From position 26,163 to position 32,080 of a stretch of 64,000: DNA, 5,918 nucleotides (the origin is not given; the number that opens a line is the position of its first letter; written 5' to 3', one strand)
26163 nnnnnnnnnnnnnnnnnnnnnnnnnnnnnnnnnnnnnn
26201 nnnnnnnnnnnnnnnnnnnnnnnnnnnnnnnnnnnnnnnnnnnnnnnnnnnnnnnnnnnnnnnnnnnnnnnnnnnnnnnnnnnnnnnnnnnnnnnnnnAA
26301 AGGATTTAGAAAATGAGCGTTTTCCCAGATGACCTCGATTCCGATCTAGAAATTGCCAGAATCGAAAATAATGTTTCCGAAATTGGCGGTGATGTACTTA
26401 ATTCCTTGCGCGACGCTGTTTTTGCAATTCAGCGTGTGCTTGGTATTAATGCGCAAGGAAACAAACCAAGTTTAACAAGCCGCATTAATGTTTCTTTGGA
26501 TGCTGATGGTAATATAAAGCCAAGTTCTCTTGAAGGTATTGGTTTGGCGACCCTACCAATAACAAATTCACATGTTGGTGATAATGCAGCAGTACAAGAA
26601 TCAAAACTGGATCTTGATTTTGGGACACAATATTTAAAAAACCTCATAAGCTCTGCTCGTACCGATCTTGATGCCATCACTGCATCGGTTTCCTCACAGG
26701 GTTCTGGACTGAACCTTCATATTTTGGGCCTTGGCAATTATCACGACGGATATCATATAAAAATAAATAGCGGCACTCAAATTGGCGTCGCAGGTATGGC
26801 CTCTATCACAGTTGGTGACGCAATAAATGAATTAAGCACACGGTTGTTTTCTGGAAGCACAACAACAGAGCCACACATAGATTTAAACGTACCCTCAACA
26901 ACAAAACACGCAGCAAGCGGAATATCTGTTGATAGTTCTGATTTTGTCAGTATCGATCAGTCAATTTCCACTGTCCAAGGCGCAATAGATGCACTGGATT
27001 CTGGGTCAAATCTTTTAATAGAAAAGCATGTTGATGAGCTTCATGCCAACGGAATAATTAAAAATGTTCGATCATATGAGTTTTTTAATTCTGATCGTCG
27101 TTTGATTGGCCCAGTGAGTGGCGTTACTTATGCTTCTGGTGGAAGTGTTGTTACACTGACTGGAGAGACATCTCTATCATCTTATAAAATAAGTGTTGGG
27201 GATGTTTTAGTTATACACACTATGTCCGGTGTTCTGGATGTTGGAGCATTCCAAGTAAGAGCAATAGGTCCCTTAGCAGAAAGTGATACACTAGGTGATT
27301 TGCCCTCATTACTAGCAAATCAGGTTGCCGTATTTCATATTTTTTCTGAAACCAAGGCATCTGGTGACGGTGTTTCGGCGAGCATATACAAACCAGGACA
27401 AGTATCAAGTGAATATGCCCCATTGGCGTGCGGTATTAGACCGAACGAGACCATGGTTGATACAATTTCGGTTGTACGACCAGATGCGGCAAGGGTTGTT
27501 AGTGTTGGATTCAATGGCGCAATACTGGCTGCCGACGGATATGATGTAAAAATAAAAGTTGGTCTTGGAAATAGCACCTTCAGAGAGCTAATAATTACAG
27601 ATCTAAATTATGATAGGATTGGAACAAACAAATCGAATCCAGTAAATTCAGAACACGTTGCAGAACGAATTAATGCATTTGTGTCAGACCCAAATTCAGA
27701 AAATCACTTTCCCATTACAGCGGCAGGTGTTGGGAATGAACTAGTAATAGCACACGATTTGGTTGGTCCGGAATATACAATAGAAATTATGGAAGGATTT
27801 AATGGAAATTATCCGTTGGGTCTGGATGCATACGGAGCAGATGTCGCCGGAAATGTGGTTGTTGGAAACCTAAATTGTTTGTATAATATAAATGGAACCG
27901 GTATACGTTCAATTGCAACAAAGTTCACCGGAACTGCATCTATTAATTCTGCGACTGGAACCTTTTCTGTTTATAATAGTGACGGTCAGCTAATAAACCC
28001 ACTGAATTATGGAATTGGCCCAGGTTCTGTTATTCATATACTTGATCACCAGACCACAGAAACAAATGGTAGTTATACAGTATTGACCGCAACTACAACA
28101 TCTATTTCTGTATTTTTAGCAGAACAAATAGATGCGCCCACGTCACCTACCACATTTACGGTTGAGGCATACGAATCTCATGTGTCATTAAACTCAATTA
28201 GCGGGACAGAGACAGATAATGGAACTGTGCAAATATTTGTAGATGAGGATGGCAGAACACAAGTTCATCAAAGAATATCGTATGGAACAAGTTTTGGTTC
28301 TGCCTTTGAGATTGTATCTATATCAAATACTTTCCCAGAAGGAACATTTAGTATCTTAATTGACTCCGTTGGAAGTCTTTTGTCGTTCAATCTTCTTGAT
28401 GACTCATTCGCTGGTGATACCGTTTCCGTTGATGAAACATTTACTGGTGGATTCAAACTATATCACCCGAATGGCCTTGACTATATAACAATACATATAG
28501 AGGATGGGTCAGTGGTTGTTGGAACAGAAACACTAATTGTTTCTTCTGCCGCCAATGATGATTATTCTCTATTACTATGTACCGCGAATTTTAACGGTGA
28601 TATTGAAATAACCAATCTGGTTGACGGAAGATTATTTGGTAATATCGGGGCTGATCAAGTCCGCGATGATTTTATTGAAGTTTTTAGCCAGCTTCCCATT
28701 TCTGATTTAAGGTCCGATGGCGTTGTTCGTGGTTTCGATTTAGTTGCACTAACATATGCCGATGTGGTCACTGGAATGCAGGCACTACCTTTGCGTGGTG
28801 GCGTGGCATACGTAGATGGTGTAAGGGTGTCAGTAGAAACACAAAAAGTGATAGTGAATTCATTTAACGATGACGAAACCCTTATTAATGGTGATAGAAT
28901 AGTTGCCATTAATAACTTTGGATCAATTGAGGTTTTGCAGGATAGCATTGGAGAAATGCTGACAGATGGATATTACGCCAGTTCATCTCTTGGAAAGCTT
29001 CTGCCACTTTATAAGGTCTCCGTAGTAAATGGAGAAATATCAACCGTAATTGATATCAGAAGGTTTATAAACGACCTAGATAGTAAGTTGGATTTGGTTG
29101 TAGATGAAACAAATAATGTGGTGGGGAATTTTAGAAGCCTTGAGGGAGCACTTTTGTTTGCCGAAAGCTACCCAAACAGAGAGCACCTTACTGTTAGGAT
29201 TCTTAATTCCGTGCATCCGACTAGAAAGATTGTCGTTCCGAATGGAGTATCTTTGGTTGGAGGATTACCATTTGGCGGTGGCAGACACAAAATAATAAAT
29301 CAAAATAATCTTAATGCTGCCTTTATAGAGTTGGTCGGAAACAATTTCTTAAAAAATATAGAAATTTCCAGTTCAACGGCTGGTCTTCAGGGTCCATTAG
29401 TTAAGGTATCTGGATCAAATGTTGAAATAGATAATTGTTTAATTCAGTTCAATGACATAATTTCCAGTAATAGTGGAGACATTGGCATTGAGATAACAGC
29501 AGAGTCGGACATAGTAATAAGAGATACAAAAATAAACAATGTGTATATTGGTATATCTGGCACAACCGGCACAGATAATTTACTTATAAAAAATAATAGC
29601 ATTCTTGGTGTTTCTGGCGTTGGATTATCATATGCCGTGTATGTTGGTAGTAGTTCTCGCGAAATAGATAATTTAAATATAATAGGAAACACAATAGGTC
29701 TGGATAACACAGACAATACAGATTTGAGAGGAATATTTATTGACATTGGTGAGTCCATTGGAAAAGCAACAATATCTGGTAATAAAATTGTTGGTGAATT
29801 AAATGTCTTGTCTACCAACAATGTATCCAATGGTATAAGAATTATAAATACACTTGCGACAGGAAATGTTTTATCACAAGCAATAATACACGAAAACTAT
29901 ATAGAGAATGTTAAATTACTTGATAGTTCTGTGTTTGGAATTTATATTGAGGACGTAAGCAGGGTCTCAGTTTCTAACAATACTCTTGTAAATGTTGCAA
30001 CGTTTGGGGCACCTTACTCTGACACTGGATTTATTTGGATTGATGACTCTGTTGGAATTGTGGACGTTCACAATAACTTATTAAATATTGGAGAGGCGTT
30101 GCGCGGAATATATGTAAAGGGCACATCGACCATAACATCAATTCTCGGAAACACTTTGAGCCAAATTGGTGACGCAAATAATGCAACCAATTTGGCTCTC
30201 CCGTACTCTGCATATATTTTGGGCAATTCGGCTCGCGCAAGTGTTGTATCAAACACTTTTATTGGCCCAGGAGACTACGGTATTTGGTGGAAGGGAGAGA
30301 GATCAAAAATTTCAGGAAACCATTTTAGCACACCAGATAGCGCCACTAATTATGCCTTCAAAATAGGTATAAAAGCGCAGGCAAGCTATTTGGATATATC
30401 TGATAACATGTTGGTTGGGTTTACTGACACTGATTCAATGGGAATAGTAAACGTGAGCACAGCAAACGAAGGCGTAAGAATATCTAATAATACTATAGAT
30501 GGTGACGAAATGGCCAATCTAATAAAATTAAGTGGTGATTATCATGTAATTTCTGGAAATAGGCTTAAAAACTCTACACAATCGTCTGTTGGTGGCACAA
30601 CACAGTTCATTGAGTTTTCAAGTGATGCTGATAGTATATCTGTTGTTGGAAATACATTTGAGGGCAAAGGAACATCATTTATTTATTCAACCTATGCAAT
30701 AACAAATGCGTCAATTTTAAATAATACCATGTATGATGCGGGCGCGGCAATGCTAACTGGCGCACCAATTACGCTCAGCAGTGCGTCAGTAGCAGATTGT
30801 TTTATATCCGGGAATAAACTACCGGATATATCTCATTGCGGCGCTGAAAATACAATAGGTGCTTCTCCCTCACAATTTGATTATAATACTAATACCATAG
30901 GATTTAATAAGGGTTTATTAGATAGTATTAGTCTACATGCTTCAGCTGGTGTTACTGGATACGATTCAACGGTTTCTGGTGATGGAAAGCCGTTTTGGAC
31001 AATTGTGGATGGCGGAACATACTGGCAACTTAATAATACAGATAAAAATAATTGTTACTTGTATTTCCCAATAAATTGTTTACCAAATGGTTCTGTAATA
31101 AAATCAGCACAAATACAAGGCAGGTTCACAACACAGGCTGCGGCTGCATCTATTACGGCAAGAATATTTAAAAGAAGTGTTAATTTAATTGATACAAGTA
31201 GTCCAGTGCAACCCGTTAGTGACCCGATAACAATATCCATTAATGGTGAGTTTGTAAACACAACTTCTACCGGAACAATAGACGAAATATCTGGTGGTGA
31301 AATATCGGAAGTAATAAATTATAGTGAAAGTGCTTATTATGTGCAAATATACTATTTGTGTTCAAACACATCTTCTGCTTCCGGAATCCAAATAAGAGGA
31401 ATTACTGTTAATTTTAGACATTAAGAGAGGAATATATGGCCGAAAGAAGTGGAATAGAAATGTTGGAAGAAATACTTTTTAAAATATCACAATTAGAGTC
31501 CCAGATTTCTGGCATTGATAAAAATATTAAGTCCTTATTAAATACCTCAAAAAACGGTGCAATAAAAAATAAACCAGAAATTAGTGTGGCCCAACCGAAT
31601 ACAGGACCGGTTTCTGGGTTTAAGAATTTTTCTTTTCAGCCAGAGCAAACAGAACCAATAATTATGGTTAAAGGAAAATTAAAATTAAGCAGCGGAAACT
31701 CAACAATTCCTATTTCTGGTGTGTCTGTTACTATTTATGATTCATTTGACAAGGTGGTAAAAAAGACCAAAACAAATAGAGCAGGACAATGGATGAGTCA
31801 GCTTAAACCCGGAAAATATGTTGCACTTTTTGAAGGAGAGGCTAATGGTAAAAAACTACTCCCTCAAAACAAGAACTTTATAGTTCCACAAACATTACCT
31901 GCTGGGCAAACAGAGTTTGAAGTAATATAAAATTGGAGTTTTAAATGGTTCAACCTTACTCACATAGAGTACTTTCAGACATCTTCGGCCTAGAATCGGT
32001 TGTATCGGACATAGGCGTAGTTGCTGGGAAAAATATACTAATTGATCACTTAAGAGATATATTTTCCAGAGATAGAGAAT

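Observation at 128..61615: Proteome-wide DGY (Asp-Gly-Tyr) tag restricted to a subset of virion proteins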

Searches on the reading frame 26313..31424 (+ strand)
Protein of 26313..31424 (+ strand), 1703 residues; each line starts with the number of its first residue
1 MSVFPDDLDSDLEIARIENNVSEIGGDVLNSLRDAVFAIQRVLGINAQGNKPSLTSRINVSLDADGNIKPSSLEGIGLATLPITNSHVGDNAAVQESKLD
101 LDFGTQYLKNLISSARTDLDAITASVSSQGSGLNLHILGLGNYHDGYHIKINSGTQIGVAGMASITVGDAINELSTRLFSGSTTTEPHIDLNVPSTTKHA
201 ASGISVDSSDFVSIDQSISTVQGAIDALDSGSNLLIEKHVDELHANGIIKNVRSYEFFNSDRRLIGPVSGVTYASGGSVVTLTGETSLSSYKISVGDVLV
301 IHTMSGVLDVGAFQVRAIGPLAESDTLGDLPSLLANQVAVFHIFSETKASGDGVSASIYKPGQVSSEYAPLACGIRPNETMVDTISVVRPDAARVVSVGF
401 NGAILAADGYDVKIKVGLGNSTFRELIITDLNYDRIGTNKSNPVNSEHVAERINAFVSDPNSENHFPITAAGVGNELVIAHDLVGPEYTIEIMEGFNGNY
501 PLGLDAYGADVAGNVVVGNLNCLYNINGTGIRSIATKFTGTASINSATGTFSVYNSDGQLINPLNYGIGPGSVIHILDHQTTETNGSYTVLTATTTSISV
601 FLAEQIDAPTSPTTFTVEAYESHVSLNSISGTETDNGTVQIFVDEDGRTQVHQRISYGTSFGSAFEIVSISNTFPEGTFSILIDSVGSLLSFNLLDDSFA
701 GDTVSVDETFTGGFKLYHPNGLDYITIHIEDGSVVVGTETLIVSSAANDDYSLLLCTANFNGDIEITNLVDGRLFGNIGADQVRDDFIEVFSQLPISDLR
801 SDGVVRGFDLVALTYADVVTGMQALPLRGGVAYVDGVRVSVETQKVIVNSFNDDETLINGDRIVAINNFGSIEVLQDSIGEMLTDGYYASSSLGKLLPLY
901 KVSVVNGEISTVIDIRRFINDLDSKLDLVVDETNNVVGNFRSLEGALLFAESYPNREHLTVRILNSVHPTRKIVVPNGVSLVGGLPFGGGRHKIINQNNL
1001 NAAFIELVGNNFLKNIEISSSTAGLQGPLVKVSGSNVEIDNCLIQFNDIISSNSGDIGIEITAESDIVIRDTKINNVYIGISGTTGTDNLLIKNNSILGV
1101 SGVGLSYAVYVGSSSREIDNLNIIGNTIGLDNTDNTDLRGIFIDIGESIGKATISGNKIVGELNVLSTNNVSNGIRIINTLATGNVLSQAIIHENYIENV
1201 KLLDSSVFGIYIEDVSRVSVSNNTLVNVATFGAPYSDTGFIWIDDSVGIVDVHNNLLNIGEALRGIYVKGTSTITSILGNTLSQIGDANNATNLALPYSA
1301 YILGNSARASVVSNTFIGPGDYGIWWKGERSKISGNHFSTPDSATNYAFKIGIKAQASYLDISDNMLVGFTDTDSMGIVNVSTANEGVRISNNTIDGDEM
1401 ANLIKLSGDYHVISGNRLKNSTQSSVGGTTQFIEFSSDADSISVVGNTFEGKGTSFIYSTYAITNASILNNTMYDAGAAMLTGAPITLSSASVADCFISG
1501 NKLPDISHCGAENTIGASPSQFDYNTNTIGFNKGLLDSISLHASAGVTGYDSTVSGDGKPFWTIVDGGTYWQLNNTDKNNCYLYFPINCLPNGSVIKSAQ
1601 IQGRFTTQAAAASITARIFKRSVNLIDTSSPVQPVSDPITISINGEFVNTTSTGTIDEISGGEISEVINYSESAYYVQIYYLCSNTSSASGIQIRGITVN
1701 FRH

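Call 9: search_protein_families(library=phrogs, proteins=[window:26313-31424:+])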
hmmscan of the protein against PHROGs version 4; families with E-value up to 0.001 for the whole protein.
window:26313-31424:+ (1703 aa): 0 families

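Call 13: find_related_loci(query=window:26313-31424:+, collection=viral_contigs, flank=10000)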
Query window:26313-31424:+ (1703 aa) in viral_contigs; peptide patterns used: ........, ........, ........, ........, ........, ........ (x = any residue, [..] = any of these).
28 stretches matched a pattern, but none encodes a relative of the query by tblastn (E <= 1e-3).

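Call 21: search_protein_families(library=pfam, max_evalue=0.1, proteins=[window:26313-31424:+])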
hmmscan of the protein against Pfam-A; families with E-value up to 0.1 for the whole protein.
window:26313-31424:+ (1703 aa): 1 family
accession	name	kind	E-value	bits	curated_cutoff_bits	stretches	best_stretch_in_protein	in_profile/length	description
PF13229.12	Beta_helix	-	2.6e-07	30.9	25.9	3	994-1106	40-143/158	Right handed beta helix region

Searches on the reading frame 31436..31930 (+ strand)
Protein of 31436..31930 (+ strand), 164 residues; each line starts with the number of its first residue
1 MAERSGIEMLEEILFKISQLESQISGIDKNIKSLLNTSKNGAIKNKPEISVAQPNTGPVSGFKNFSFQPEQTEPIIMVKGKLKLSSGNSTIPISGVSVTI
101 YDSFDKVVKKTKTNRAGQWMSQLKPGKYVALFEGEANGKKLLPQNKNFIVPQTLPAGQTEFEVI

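Call 9: search_protein_families(library=phrogs, proteins=[window:31436-31930:+])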
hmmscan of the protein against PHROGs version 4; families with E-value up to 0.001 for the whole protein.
window:31436-31930:+ (164 aa): 0 families

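Call 38: search_protein_families(library=pfam, max_evalue=0.01, proteins=[window:31436-31930:+])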
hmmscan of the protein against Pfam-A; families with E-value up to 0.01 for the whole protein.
window:31436-31930:+ (164 aa): 5 families
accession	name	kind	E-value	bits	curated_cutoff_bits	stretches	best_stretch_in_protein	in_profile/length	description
PF17210.9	SdrD_B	-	4.7e-05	24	29.7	1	91-134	22-66/112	SdrD B-like domain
PF13620.12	CarboxypepD_reg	-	7.8e-05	23.4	32.3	1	89-130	10-52/82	Carboxypeptidase regulatory-like domain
PF17802.7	SpaA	-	0.00072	20.1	23.1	1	88-129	11-55/91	Prealbumin-like fold domain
PF23194.1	NOMO_5th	-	0.0067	17.2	27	0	78-146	2-75/89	NOMO fifth transthyretin-like domain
PF11974.14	bMG3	-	0.0085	16.5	34.9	0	88-121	23-56/103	Bacterial alpha-2-macroglobulin MG3 domain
